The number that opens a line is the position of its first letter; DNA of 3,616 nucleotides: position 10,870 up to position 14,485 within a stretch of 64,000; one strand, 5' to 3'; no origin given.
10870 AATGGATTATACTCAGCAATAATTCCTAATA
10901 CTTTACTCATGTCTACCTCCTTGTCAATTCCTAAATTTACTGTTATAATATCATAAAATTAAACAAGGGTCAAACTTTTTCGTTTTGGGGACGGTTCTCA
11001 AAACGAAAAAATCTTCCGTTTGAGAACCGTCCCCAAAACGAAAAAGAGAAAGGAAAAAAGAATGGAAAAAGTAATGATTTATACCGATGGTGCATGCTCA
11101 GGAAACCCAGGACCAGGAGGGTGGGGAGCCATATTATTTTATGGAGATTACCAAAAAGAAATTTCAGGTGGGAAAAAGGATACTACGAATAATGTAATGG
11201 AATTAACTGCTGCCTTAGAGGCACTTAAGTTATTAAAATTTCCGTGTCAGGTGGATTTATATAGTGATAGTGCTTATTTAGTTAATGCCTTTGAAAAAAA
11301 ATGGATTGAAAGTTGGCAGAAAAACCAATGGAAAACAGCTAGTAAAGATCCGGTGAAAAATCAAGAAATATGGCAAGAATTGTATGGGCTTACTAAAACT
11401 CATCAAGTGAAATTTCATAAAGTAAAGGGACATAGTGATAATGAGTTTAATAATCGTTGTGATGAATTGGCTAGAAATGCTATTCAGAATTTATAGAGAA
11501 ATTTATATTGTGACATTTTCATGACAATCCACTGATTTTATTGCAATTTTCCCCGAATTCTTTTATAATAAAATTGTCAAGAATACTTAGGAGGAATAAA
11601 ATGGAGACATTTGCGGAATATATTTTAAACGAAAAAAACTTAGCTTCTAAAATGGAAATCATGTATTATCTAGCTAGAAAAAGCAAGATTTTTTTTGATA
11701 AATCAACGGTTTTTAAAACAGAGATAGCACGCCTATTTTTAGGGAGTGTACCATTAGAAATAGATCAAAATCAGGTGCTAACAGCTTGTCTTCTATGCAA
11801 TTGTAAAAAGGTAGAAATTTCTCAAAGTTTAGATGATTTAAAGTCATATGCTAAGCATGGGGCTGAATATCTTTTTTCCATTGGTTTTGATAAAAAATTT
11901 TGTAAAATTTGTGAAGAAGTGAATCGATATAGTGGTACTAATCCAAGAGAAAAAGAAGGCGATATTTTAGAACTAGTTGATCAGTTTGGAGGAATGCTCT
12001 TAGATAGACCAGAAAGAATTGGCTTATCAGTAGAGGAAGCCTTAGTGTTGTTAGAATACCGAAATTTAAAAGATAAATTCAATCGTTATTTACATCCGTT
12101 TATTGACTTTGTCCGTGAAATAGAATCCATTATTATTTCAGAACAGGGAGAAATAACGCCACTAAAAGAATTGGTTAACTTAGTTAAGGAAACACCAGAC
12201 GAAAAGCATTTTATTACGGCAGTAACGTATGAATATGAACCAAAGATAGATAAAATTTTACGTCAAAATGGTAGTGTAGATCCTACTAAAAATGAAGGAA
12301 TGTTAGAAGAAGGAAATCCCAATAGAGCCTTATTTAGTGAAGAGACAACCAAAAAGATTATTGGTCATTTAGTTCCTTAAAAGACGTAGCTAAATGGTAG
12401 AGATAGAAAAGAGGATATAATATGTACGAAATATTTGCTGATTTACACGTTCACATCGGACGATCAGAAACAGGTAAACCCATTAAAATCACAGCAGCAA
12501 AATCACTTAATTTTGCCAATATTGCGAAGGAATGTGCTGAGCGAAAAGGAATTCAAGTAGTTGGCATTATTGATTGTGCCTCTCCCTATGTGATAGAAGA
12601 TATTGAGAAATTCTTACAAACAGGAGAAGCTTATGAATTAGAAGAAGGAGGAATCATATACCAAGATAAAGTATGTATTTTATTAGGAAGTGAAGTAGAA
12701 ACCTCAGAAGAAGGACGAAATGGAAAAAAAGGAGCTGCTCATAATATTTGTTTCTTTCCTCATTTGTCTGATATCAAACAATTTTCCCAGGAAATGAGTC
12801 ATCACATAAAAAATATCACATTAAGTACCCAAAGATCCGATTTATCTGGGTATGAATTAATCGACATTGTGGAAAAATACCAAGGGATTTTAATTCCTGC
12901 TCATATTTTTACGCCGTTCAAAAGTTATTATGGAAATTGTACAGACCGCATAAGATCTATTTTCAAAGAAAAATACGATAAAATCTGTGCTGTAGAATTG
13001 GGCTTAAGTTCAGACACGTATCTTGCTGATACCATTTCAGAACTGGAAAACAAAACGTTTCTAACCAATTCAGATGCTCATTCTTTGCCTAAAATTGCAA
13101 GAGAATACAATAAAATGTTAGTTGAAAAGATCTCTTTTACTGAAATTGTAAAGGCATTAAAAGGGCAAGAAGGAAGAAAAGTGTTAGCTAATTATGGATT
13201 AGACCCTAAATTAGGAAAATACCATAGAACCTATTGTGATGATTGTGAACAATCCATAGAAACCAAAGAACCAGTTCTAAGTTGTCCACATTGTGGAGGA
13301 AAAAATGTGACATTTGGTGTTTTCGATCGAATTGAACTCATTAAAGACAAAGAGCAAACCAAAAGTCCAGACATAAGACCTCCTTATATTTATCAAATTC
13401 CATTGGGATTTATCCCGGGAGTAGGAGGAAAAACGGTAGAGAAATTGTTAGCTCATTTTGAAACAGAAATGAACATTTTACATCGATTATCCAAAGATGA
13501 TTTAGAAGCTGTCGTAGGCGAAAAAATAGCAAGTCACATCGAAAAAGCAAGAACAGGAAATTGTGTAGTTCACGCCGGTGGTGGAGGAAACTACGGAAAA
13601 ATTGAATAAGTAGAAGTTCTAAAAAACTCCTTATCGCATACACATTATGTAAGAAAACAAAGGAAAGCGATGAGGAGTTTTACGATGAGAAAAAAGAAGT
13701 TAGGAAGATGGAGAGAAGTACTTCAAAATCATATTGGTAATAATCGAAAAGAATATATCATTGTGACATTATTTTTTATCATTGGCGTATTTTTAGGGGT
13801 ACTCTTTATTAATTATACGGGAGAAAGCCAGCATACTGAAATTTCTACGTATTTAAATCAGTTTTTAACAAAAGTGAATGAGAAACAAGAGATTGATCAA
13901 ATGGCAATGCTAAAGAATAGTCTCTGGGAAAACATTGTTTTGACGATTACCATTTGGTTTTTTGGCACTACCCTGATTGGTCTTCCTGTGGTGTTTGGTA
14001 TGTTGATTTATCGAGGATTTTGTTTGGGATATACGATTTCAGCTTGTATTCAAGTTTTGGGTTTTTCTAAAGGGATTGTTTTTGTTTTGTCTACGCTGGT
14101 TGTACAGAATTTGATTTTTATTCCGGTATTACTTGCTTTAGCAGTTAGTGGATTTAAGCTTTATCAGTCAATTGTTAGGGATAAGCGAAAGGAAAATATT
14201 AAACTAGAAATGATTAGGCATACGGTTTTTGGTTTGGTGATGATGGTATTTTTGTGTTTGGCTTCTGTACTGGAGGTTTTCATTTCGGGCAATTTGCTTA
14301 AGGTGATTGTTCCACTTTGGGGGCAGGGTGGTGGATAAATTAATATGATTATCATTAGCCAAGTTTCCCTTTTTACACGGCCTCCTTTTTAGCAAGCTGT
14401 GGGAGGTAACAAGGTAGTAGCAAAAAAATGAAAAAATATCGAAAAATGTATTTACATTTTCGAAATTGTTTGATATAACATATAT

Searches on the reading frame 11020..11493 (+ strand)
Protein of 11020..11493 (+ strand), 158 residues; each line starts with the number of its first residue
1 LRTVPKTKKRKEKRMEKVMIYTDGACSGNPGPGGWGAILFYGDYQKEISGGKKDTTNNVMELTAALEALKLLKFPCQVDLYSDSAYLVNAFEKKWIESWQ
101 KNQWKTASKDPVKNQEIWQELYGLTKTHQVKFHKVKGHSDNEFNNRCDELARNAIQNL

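Call 5: search_protein_families(library=pfam, proteins=[window:11020-11493:+], max_evalue=0.01)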
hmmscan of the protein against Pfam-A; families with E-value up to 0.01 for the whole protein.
window:11020-11493:+ (158 aa): 1 family
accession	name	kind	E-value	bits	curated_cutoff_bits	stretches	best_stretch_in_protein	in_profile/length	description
PF00075.30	RNase_H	-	3.3e-46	157.4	25.8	1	16-155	2-140/141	RNase H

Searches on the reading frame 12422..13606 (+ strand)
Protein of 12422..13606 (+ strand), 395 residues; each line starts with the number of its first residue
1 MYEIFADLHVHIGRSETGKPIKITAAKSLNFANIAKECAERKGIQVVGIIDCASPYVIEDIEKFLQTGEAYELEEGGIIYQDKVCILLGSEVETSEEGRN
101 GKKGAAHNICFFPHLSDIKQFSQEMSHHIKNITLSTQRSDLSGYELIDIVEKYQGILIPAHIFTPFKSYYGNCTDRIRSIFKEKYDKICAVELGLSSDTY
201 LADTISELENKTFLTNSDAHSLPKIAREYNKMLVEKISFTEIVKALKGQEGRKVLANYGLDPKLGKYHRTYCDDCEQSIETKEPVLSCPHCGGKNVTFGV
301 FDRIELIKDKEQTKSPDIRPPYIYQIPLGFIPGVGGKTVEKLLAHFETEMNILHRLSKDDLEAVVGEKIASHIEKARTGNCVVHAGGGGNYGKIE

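Call 5: search_protein_families(library=pfam, proteins=[window:12422-13606:+], max_evalue=0.01)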
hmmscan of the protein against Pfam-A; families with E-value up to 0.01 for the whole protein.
window:12422-13606:+ (395 aa): 6 families
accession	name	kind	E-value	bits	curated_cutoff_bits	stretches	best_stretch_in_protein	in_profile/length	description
PF11798.14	IMS_HHH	-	0.0001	22.8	24.4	1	320-344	5-28/32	IMS family HHH motif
PF14520.12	HHH_5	-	0.0012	19.7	27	1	331-371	7-49/57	Helix-hairpin-helix domain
PF01155.25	HypA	-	0.0016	18.9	28.9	1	269-297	70-98/112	Hydrogenase/urease nickel incorporation, metallochaperone, hypA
PF13263.12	PHP_C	-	0.0018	18.2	21.3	0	202-247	7-52/56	PHP-associated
PF01367.25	5_3_exonuc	-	0.0034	18.3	40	0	331-378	23-69/97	5'-3' exonuclease, C-terminal SAM fold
PF12826.13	HHH_2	-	0.0064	17.1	27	0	331-374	8-52/64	Helix-hairpin-helix motif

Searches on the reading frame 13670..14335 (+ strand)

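Call 74: search_protein_families(library=pfam, proteins=[window:13670-14335:+], max_evalue=0.001)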
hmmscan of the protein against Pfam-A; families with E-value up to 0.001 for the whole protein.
window:13670-14335:+ (222 aa): 1 family
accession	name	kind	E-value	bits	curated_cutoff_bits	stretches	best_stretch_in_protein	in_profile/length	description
PF01944.22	SpoIIM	-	2.7e-23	83.2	26.9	1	33-206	2-162/163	Stage II sporulation protein M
